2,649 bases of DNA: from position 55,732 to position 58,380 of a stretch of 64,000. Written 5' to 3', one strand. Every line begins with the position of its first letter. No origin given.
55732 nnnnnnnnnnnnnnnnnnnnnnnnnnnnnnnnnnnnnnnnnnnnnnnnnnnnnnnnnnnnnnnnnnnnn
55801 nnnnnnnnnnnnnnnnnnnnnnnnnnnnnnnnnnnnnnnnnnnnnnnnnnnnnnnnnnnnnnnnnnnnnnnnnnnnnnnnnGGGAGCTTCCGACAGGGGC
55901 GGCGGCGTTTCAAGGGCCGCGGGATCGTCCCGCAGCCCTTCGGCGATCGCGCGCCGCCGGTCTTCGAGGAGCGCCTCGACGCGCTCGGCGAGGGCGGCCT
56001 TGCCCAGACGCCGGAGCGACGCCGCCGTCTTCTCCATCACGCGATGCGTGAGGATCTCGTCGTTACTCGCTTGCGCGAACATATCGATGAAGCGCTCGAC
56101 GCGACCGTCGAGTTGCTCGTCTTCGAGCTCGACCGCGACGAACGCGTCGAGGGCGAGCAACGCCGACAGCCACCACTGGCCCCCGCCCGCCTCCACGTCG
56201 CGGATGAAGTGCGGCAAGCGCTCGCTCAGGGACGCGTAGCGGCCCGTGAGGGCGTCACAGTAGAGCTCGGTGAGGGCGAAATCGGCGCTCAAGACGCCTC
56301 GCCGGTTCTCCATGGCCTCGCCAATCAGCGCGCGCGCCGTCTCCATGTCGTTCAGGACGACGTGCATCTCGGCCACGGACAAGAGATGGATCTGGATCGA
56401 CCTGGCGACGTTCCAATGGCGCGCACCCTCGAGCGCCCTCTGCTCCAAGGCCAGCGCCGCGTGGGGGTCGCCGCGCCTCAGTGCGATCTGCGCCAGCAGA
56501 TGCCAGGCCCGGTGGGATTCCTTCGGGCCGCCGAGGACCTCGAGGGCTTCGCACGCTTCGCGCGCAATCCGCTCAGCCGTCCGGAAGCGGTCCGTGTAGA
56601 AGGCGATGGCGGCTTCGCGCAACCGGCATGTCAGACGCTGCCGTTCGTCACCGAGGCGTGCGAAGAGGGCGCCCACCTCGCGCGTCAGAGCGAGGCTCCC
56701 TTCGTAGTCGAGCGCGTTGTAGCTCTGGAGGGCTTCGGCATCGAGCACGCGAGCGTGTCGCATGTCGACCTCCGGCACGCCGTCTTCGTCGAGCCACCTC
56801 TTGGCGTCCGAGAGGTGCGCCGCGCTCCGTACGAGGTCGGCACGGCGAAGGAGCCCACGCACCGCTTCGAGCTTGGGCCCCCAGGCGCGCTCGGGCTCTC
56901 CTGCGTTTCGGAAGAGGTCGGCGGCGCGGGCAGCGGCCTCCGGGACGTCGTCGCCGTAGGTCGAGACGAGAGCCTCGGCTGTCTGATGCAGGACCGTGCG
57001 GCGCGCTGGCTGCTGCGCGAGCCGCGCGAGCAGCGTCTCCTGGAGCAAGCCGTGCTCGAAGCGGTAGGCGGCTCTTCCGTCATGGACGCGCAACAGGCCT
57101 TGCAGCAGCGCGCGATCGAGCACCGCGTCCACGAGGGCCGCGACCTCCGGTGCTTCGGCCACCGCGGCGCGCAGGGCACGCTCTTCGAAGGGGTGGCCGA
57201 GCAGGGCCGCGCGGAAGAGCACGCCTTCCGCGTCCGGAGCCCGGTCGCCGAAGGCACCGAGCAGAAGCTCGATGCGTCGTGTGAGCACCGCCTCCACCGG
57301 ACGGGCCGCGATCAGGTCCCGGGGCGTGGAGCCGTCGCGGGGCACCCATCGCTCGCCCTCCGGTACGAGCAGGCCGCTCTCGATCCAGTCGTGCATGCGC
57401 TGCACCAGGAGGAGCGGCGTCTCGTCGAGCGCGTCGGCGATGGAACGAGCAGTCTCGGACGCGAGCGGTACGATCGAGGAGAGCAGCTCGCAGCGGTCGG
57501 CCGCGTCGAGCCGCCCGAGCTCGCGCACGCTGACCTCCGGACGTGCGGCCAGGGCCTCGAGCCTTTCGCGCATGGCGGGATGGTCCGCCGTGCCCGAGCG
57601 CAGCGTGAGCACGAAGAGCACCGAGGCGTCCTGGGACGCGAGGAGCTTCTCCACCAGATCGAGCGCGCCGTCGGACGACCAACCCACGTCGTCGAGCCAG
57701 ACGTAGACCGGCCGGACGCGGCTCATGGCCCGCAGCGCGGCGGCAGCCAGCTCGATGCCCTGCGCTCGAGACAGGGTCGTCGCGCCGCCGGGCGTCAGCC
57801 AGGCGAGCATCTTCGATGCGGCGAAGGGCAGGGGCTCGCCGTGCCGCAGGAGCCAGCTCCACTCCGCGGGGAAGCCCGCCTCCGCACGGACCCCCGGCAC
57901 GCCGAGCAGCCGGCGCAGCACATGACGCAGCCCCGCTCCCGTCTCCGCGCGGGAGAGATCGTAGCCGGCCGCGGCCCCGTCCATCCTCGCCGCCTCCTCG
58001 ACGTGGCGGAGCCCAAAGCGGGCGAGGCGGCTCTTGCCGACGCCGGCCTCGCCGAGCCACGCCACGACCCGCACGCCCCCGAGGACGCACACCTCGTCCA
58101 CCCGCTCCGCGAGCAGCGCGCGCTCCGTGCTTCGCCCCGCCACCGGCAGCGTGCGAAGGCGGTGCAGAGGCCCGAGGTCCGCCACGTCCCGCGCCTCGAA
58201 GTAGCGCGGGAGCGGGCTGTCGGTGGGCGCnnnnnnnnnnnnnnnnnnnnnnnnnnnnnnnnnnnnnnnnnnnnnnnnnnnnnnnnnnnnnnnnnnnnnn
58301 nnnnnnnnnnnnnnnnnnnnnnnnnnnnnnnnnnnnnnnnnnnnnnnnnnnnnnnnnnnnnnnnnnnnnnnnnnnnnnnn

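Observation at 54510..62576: Co-directional cluster: two tandem kinase / P-loop NTPase / TPR paralogs, a glutathione peroxidase module and a METTL9/DREV-like methyltransferase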

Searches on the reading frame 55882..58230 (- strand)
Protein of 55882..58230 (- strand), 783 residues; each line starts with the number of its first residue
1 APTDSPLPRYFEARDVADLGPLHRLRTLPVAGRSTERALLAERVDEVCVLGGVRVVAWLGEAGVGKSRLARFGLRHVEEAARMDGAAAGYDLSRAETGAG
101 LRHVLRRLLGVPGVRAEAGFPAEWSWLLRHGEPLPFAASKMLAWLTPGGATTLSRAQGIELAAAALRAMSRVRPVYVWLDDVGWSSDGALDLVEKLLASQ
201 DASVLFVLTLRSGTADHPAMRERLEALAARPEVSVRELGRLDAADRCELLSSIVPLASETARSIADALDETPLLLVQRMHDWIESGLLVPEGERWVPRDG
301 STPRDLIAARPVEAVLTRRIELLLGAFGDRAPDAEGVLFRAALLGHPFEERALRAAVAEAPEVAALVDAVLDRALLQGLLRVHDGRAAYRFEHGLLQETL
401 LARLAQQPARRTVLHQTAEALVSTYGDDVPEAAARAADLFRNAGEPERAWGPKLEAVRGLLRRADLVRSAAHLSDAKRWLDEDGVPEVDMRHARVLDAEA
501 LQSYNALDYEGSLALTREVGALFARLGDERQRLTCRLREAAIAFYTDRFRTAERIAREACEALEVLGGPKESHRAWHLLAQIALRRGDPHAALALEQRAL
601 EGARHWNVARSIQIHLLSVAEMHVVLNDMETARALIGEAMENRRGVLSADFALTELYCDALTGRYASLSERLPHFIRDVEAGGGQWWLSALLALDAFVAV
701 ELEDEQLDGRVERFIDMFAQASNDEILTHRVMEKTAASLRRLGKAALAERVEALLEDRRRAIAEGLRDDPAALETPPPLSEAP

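Call 51: search_solved_structures(query=window:55882-58230:-, max_evalue=1)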
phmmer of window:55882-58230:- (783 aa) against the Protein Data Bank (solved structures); distinct sequences matched with E-value up to 1: 0.

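Call 66: predict_structure(alignment_id=A3)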
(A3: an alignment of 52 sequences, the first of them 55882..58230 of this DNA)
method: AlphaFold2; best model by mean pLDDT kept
length: 783 residues; sequences in the alignment: 52
mean_pLDDT: 89.5   pTM: 0.82
mean pLDDT of the five models: 89.5, 88.7, 87.6, 87.5, 87.0
residues with pLDDT >= 90: 559; 70-90: 153; 50-70: 40; < 50: 31
segments of 3 or more residues with pLDDT < 50: 1-16, 94-97, 773-783
pLDDT, mean of each block of 10 residues (from residue 1): 34 47 73 94 98 98 94 94 93 59 90 65 84 85 77 78 96 97 89 97 98 89 96 97 95 91 93 91 90 91 86 86 95 98 91 97 97 90 81 90 96 98 89 95 97 96 93 97 97 98 97 98 97 97 96 96 83 94 96 97 90 93 93 90 70 88 90 88 93 98 97 97 94 98 98 97 84 46 41
secondary structure, 60 per line:
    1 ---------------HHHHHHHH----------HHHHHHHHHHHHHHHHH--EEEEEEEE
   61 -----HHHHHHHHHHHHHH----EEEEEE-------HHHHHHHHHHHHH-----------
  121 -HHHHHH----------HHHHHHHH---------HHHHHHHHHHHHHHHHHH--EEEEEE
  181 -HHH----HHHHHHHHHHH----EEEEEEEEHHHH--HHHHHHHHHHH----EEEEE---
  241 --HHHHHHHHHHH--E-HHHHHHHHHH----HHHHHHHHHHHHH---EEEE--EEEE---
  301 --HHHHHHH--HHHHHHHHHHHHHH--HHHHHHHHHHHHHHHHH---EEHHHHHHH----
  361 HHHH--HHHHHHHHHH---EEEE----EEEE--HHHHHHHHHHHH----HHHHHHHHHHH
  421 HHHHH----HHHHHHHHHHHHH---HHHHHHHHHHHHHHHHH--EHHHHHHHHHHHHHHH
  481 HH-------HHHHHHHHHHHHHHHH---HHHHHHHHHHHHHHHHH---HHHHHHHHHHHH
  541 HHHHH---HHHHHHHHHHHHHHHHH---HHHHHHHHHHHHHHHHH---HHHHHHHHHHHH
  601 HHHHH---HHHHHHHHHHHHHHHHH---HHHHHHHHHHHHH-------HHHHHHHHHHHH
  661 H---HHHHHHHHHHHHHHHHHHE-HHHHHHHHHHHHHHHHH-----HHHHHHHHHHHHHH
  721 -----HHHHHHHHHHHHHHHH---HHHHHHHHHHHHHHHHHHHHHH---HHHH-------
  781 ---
elements in order (helices of 4 or more, strands of 3 or more residues): H16-23 H34-50 E53-60 H66-79 E84-89 H97-109 H122-127 H138-145 H155-172 E175-180 H189-199 E204-211 H212-215 H218-228 E233-237 H243-253 H258-267 H272-284 E288-291 E294-297 H303-309 H312-325 H328-344 H350-356 H361-364 H367-376 E380-383 E388-391 H394-405 H410-425 H430-442 H446-462 H466-482 H490-505 H509-525 H529-545 H549-565 H569-585 H589-605 H609-625 H629-641 H649-661 H665-682 H685-701 H707-720 H726-741 H745-766 H770-773

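Call 68: fold_search(model_id=the predicted structure, library=pdb)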
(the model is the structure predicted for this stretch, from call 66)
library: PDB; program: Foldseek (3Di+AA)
matches with E <= 10: 1546; with E <= 0.001: 66
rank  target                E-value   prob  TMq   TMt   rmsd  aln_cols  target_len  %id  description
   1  6mfv_A                3.6e-10  1.00  0.48  0.55   9.2       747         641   14  Crystal structure of the Signal Transduction ATPase with Numerous Domains (STAND) protein with a tetratricopeptide rep (released 2019-02-20)
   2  9zjv_A                1.6e-05  1.00  0.28  0.21  20.2       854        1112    9  Human sterile alpha motif domain-containing protein 9 (SAMD9), asymmetric dimer "wing" shape (released 2026-02-25)
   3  9zjs_A                2.8e-05  1.00  0.30  0.23  18.5       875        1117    9  Human sterile alpha motif domain-containing protein 9 (SAMD9), asymmetric dimer "shell" shape (released 2026-02-25)
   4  8bv0_A                3.8e-05  1.00  0.28  0.55   9.2       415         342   18  Binary complex between the NB-ARC domain from the Tomato immune receptor NRC1 and the SPRY domain-containing effector  (released 2022-12-21)
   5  9zjr                  4.3e-05  1.00  0.27  0.20  20.4       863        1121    9  Human sterile alpha motif domain-containing protein 9 (SAMD9), monomer (released 2026-02-25)
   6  9h2l_A                4.6e-05  1.00  0.23  0.21  14.2       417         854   14  Cryo-EM structure of an octameric G10-resistosome from wheat (released 2025-09-24)
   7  2qby_B                5.3e-05  1.00  0.26  0.48  11.2       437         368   14  Crystal structure of a heterodimer of Cdc6/Orc1 initiators bound to origin DNA (from S. solfataricus) (released 2007-09-11)
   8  7jk6_A                5.5e-05  1.00  0.24  0.44  13.1       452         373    9  Structure of Drosophila ORC in the active conformation (released 2020-09-09)
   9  2qby_A                1.6e-04  1.00  0.24  0.46  12.0       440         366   13  Crystal structure of a heterodimer of Cdc6/Orc1 initiators bound to origin DNA (from S. solfataricus) (released 2007-09-11)
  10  7jgr_G                1.8e-04  1.00  0.26  0.50  13.5       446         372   14  Structure of Drosophila ORC bound to DNA (84 bp) and Cdc6 (released 2020-09-09)
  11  8rst_A                1.8e-04  1.00  0.33  0.62   7.3       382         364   12  Rap from bacteriophage Phi3T in presence of pheromone SRGHTS (released 2024-07-24)
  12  5dbk_A                1.9e-04  1.00  0.31  0.58   7.8       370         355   13  apo form of the quorum sensor NprR from B. thuringiensis (released 2016-07-13)
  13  9fp6_A                1.9e-04  1.00  0.22  0.24  13.9       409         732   17  Structure of the NbNRC2 hexameric resistosome (released 2024-07-03)
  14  1fnn_A                2.1e-04  1.00  0.25  0.46  17.7       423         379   13  CRYSTAL STRUCTURE OF CDC6P FROM PYROBACULUM AEROPHILUM (released 2000-10-04)
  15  5l9u_O                2.1e-04  1.00  0.26  0.30  20.4       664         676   14  Model of human Anaphase-promoting complex/Cyclosome (APC/C-CDH1) with a cross linked Ubiquitin variant-substrate-UBE2C (released 2016-09-14)
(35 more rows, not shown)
